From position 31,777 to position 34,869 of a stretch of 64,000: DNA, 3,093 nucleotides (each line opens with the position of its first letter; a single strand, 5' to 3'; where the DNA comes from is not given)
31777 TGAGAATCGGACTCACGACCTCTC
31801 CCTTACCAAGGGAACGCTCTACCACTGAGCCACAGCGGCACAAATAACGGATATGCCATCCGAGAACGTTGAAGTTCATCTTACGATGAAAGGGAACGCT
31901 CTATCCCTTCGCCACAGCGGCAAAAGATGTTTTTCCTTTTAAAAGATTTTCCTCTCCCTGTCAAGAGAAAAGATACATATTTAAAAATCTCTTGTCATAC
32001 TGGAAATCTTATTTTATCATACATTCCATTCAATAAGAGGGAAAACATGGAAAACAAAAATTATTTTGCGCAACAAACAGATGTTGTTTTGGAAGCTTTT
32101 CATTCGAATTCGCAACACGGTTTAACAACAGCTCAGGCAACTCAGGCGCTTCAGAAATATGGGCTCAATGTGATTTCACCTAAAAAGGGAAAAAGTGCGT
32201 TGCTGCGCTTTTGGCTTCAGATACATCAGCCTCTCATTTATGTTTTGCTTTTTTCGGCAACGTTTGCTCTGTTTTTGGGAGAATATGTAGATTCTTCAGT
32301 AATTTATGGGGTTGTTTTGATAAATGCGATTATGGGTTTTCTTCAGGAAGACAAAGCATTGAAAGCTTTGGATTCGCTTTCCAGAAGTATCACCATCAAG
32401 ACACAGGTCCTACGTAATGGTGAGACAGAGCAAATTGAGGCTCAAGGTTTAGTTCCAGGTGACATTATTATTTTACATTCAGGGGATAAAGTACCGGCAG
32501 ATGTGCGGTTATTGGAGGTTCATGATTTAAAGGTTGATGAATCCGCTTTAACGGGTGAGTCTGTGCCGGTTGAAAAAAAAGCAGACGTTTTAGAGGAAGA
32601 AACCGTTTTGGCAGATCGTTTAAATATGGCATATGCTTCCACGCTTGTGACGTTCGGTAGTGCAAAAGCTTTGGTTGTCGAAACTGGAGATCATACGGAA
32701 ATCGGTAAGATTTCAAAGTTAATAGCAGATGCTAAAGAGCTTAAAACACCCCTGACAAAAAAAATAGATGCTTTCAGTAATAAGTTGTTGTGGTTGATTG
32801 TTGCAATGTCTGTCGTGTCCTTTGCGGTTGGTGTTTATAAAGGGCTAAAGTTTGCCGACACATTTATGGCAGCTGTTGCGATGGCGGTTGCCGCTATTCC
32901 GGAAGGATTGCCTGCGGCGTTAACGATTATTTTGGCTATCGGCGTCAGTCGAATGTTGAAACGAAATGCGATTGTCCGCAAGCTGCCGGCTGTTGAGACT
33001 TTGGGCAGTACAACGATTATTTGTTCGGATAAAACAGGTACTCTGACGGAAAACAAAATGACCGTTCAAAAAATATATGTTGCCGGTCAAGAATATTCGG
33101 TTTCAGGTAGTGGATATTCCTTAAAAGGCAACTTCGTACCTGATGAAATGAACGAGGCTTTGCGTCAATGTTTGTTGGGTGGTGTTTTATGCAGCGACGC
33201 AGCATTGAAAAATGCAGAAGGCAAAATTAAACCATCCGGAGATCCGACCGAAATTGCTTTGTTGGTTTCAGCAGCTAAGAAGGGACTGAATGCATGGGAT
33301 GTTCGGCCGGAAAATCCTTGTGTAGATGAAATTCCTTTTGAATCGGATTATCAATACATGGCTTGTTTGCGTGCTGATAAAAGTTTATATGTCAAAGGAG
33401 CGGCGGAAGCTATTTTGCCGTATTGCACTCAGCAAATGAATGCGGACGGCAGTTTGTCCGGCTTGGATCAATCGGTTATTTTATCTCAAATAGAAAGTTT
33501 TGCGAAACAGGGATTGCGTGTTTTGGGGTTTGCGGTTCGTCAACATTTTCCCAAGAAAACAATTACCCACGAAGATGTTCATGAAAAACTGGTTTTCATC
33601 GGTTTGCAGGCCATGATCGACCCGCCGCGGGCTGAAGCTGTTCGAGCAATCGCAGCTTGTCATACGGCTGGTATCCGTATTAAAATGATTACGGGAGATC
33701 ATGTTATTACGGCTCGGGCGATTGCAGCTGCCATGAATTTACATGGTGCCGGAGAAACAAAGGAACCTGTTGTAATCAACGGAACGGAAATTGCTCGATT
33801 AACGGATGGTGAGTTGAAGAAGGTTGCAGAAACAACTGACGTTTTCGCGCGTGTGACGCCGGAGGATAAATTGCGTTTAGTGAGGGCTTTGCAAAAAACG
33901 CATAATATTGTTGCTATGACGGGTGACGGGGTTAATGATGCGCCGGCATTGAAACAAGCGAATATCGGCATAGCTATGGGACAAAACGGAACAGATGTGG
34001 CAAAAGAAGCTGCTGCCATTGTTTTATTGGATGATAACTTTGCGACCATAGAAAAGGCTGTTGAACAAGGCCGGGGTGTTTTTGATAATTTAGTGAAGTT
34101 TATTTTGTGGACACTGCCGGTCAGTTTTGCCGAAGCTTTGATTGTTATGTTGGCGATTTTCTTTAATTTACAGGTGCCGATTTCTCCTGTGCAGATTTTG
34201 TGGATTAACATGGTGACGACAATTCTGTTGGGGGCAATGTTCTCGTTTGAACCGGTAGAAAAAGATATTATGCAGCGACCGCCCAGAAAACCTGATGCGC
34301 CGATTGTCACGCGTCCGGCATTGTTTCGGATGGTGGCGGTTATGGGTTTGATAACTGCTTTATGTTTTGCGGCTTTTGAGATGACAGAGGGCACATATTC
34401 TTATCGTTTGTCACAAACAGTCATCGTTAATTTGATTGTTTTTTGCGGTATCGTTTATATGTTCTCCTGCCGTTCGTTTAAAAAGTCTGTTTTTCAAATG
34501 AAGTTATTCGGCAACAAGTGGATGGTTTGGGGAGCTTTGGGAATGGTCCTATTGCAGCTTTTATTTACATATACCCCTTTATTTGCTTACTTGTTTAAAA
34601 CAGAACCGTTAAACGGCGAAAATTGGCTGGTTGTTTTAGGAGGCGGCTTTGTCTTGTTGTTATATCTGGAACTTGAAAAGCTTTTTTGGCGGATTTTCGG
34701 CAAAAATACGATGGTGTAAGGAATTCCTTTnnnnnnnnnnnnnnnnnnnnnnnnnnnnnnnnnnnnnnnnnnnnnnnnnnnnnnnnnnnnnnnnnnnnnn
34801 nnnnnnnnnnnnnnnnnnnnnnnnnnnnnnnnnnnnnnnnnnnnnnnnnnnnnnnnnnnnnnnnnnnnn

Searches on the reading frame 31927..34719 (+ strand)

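Call 16: search_protein_families(library=ncbifam, proteins=[window:31927-34719:+])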
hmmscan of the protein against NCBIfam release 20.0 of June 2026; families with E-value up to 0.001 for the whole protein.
window:31927-34719:+ (930 aa): 23 families
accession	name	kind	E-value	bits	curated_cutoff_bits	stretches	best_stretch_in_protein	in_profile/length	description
TIGR01522.1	ATPase-IIA2_Ca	equivalog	1e-198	662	798.3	1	47-921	5-850/854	calcium-transporting P-type ATPase, PMR1-type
TIGR01116.1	ATPase-IIA1_Ca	equivalog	7.7e-184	613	703.4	1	98-920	4-797/799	calcium-translocating P-type ATPase, SERCA-type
TIGR01523.1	ATPase-IID_K-Na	equivalog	6.7e-157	523.8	645.05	3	416-832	434-870/997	potassium/sodium efflux P-type ATPase, fungal-type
TIGR01106.1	ATPase-IIC_X-K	subfamily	7.7e-144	480.8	946.1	2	51-812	22-837/997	Na,H/K antiporter P-type ATPase subunit alpha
TIGR01647.1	ATPase-IIIA_H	equivalog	4.1e-129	432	615.5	1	65-859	1-724/755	plasma-membrane proton-efflux P-type ATPase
TIGR01517.1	ATPase-IIB_Ca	equivalog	1.7e-128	430.2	507.05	1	38-912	28-871/882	calcium-translocating P-type ATPase, PMCA-type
TIGR01524.1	ATPase-IIIB_Mg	equivalog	2e-116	389.9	610.75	2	45-388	14-363/867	magnesium-translocating P-type ATPase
NF011702.0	PRK15122.1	subfamily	9e-107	358.1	975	2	465-797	445-776/907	magnesium-translocating P-type ATPase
TIGR01494.1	ATPase_P-type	subfamily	1.3e-103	347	62.3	4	631-755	357-475/478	HAD-IC family P-type ATPase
TIGR01657.1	P-ATPase-V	hypoth_equivalog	1.9e-76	257.5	618.25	2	46-603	120-695/1055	ATP13A2 family polyamine export P-type ATPase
TIGR01525.1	ATPase-IB_hvy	subfamily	2.6e-73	247.8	346.25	3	108-388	6-274/560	heavy metal translocating P-type ATPase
TIGR01512.1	ATPase-IB2_Cd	subfamily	1.5e-58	198.8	313.5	3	109-385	7-257/494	cadmium family heavy metal-translocating P-type ATPase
TIGR01511.1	ATPase-IB1_Cu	subfamily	1.4e-52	179.3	397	3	121-387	44-286/542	copper-translocating P-type ATPase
NF008262.1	PRK11033.1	equivalog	9.4e-48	163.2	1005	2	110-386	185-449/731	zinc/cadmium/mercury/lead-transporting ATPase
NF033775.1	P_type_ZntA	exception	8.4e-42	143.4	1240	2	110-386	190-454/732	Zn(II)/Cd(II)/Pb(II) translocating P-type ATPase ZntA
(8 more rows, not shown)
